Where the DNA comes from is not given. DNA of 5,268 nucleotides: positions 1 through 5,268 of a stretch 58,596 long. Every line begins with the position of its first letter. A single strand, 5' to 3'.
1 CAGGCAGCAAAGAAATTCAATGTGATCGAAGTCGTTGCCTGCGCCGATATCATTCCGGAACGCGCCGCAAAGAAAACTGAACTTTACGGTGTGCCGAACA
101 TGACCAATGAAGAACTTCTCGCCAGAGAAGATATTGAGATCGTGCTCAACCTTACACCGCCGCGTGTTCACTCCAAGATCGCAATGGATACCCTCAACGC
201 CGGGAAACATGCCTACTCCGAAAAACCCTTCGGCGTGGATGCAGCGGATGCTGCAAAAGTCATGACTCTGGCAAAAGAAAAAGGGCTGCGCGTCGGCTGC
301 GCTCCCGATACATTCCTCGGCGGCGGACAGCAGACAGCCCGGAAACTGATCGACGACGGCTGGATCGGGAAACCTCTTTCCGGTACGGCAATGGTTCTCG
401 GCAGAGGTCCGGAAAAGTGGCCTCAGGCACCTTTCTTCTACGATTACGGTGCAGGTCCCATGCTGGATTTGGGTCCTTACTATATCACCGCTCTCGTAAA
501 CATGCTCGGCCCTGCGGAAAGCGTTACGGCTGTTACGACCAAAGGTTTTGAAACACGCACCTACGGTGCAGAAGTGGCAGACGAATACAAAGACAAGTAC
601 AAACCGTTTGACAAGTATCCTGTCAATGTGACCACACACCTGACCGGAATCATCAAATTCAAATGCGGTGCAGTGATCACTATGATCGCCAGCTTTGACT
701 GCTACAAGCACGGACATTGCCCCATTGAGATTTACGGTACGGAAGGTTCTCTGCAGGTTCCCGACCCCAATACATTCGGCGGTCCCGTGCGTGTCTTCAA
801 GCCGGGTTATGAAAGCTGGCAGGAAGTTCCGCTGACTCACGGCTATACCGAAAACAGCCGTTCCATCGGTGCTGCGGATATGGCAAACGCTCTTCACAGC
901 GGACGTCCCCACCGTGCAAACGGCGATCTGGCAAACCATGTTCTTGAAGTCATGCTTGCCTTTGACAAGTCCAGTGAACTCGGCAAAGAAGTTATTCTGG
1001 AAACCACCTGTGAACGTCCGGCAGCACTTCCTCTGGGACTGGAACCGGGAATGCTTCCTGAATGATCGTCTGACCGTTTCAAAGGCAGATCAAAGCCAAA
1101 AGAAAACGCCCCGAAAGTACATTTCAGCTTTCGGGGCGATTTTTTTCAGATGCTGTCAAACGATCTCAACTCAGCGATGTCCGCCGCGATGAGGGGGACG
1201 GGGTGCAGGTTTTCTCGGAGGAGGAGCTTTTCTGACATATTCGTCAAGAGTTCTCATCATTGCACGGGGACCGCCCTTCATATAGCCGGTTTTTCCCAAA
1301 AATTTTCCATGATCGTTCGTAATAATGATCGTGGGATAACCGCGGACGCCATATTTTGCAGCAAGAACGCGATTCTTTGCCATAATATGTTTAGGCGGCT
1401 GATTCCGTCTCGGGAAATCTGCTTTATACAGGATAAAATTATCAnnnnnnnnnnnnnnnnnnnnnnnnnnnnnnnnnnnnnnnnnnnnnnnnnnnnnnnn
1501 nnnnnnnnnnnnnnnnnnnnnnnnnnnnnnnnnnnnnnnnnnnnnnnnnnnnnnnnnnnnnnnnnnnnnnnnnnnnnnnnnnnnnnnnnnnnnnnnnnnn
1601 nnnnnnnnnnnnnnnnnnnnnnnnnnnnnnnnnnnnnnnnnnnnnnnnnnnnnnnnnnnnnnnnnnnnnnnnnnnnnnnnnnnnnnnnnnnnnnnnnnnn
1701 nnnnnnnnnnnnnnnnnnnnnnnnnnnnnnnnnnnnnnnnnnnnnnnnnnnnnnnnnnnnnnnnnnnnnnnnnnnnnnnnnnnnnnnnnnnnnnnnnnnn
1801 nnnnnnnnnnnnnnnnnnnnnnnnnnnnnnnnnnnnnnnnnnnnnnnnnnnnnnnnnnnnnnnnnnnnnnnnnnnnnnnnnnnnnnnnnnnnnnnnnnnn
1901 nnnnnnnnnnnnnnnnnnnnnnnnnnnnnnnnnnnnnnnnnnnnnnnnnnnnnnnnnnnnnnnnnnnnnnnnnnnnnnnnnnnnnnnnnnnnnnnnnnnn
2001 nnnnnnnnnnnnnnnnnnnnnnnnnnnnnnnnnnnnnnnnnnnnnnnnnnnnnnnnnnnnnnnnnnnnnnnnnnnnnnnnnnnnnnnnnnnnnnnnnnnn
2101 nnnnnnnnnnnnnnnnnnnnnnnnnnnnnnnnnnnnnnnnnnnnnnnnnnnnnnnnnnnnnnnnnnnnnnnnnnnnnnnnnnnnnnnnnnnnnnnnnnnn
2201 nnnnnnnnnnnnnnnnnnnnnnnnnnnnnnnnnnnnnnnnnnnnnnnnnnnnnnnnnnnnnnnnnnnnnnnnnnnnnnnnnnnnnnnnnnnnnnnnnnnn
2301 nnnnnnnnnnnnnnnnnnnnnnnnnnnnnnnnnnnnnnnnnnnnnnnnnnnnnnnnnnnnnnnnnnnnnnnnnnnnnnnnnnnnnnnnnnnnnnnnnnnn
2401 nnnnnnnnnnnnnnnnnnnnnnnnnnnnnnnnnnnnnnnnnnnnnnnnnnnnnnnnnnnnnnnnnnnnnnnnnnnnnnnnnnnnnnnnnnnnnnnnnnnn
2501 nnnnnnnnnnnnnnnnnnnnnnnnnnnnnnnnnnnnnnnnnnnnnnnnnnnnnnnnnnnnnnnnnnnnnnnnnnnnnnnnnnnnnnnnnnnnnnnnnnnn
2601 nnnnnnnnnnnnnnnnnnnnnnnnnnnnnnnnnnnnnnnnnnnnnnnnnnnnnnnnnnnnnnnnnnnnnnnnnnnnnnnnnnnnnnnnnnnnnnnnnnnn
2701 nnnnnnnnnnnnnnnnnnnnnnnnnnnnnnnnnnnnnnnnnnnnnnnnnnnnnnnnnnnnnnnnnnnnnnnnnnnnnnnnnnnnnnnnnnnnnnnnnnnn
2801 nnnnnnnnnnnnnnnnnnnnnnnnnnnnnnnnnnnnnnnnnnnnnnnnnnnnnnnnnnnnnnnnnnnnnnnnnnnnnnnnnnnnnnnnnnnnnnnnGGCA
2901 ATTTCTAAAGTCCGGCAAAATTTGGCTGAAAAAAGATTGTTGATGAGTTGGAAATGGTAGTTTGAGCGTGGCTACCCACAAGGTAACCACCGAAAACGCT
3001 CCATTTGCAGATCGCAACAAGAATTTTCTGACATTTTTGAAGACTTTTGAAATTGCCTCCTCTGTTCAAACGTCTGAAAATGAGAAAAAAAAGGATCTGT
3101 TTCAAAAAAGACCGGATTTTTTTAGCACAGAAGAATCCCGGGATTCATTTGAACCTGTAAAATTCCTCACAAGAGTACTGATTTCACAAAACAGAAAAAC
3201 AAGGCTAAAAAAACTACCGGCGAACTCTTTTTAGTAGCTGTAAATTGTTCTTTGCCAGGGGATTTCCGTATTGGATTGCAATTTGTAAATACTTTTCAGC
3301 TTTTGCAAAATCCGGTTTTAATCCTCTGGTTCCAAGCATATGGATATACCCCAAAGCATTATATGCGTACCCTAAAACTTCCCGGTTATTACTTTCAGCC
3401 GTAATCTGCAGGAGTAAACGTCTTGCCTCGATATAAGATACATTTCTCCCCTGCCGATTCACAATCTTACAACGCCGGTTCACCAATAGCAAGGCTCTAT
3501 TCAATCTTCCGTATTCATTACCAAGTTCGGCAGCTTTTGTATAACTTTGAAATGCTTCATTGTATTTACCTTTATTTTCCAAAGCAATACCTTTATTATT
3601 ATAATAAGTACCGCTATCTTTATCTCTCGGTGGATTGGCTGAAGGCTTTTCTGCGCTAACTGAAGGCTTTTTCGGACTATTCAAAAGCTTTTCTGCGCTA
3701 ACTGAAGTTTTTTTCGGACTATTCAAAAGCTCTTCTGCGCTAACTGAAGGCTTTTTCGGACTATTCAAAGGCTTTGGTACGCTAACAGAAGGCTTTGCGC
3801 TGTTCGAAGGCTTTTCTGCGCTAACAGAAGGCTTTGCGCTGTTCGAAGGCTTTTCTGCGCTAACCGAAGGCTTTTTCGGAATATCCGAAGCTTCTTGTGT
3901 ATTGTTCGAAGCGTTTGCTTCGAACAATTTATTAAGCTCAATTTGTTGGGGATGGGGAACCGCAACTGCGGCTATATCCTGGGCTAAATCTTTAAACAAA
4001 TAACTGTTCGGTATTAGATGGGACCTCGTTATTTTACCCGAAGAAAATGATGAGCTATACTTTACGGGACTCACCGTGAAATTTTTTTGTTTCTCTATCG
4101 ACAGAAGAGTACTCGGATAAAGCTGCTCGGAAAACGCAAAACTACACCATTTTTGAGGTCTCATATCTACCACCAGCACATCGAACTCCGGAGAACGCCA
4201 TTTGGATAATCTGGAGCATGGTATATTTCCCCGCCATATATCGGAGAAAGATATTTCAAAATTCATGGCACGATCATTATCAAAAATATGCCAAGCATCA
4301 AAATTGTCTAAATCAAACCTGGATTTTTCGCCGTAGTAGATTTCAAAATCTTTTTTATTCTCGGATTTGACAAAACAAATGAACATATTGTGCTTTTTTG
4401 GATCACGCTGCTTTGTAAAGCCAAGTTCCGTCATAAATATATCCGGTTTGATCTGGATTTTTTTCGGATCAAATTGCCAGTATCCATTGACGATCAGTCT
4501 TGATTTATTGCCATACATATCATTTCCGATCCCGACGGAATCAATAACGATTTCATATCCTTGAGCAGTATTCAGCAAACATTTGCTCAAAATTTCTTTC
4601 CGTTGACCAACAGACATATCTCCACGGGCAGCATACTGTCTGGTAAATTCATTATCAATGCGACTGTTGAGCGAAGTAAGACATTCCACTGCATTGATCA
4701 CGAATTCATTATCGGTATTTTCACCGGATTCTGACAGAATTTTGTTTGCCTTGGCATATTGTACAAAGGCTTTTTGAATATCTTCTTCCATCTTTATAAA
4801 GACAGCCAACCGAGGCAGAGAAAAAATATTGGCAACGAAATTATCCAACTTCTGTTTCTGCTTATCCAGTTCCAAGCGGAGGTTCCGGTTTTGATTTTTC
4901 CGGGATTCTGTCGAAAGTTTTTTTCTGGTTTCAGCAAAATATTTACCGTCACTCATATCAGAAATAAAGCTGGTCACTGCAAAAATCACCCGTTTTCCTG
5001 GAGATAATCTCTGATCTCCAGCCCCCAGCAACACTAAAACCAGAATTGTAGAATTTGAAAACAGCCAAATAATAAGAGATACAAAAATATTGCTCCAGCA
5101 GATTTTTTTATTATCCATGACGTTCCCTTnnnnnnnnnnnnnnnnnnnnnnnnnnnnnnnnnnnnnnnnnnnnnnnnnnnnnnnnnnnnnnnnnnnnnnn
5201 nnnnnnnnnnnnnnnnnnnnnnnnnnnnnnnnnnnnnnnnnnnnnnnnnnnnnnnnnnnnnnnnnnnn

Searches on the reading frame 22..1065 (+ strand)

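Call 31: search_protein_families(library=pfam, proteins=[window:22-1065:+], max_evalue=0.001)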
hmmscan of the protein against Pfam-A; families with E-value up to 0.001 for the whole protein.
window:22-1065:+ (347 aa): 3 families
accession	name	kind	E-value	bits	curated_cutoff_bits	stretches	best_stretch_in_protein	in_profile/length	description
PF22725.1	GFO_IDH_MocA_C3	-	8.5e-20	71.4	27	1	104-244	2-123/124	GFO/IDH/MocA C-terminal domain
PF01408.29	GFO_IDH_MocA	-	1.6e-12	48.6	24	1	3-92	27-117/120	Oxidoreductase family, NAD-binding Rossmann fold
PF02894.22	GFO_IDH_MocA_C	-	6.9e-06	26.4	22.9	1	107-319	1-211/218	Oxidoreductase family, C-terminal alpha/beta domain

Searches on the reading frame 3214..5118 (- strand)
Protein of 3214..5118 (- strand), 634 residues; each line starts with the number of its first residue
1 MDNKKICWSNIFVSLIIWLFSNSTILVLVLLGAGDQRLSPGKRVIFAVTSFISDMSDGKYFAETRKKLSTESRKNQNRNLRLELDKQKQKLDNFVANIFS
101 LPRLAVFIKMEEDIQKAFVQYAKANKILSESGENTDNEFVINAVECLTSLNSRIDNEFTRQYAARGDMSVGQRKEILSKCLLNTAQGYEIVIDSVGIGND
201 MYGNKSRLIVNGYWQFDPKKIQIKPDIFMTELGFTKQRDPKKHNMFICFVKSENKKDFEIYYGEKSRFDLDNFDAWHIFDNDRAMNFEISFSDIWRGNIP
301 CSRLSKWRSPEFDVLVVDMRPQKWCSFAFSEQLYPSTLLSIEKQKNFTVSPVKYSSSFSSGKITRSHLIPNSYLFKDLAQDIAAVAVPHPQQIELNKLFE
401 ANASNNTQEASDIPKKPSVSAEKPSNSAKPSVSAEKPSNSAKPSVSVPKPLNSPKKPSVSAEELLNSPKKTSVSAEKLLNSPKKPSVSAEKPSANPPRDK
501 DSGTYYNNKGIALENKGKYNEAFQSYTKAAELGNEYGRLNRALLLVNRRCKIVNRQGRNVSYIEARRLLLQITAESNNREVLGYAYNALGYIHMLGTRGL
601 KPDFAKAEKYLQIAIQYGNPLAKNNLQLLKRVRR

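Call 31: search_protein_families(library=pfam, proteins=[window:3214-5118:-], max_evalue=0.001)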
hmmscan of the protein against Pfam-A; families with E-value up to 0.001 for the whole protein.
window:3214-5118:- (634 aa): 2 families
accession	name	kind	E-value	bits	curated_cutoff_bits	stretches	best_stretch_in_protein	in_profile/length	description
PF08238.18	Sel1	-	7.6e-05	23.6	30.7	1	584-615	2-32/36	Sel1 repeat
PF00515.34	TPR_1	-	0.00041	20.5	27.8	1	506-532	4-30/34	Tetratricopeptide repeat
